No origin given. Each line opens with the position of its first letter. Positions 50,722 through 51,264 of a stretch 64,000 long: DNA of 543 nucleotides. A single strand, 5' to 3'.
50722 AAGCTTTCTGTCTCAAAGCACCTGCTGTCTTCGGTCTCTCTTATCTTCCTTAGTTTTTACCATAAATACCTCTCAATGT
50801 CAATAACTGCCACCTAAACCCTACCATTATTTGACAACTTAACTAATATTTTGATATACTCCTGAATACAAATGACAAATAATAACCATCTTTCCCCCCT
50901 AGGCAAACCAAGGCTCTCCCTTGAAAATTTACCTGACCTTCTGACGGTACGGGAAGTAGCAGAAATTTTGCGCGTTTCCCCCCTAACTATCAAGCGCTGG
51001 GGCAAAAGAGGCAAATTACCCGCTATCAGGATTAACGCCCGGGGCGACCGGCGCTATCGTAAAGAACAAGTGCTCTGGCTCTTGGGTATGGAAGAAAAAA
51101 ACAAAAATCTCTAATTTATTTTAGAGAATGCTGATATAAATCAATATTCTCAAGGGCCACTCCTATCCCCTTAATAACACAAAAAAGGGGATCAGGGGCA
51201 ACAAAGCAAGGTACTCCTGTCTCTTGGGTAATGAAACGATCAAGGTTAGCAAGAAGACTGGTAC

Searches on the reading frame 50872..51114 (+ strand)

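Call 66: search_protein_families(library=pfam, proteins=[window:50872-51114:+], max_evalue=0.001)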
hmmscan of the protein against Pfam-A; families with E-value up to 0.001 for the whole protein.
window:50872-51114:+ (80 aa): 3 families
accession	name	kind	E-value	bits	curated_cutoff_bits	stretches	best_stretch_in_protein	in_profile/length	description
PF13411.12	MerR_1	-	9.6e-11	42.1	21.6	1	25-73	2-49/69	MerR HTH family regulatory protein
PF12728.13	HTH_17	-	1.1e-10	42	27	1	23-67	1-43/51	Helix-turn-helix domain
PF00376.29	MerR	-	6.8e-08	32.6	28.2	1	25-62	1-38/38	MerR family regulatory protein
